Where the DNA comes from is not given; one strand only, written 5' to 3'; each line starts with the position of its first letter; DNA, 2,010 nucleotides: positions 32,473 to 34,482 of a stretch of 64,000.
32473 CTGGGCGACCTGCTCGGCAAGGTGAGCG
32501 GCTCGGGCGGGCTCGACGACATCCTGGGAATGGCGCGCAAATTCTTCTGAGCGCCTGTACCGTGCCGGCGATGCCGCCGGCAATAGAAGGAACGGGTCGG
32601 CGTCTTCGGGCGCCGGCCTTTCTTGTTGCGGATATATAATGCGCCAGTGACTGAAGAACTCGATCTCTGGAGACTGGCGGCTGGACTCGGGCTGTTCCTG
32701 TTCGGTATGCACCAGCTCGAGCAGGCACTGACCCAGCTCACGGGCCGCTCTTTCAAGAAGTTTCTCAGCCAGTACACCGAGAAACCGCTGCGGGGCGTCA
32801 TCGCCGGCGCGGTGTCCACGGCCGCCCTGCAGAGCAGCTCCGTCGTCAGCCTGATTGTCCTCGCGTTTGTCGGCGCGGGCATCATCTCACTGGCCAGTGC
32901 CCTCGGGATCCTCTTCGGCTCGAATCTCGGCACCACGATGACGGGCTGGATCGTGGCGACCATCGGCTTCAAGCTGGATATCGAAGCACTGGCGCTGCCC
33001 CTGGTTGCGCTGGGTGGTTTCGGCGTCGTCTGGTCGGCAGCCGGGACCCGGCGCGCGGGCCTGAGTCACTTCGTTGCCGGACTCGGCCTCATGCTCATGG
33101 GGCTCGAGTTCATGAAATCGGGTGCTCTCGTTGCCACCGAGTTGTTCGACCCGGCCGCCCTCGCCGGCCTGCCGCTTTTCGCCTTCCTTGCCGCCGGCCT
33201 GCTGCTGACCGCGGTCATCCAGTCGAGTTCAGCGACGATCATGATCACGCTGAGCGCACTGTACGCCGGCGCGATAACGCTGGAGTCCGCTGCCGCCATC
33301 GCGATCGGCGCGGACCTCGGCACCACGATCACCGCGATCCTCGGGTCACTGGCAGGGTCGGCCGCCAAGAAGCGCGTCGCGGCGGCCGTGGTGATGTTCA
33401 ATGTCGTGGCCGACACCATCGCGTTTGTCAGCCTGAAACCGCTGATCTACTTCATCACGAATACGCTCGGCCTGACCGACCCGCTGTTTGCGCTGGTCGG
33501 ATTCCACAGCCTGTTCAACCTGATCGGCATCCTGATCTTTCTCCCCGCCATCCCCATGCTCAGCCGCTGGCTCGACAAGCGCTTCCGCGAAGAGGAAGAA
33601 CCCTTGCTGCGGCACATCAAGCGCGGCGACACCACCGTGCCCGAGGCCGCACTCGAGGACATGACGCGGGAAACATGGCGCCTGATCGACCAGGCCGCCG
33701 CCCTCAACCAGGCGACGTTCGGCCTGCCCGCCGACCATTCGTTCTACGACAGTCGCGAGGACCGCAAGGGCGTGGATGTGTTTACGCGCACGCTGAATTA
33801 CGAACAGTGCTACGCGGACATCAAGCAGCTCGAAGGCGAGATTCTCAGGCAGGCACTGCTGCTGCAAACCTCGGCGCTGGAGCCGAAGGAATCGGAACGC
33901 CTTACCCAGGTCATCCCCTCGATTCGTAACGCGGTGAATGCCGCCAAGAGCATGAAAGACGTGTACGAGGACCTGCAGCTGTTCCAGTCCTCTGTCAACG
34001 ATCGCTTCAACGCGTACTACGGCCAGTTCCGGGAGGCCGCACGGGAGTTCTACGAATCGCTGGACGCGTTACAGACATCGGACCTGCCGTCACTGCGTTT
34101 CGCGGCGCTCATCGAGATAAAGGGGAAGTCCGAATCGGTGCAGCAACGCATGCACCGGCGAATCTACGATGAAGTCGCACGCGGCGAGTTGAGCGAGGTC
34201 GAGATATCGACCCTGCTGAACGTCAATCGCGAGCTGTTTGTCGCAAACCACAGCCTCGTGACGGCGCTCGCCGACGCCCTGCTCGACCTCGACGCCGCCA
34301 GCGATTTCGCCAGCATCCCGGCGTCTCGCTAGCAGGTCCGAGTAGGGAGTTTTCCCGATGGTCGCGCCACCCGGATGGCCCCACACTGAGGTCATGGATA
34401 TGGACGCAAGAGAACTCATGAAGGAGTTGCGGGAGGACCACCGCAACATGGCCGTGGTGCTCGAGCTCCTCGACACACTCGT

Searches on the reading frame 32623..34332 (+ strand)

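Call 62: search_protein_families(library=pfam, proteins=[window:32623-34332:+], max_evalue=0.001)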
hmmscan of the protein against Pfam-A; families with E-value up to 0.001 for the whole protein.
window:32623-34332:+ (569 aa): 1 family
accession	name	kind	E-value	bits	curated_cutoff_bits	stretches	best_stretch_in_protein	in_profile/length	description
PF02690.20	Na_Pi_cotrans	-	4.4e-48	163.2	29.1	2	24-165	1-136/137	Na+/Pi-cotransporter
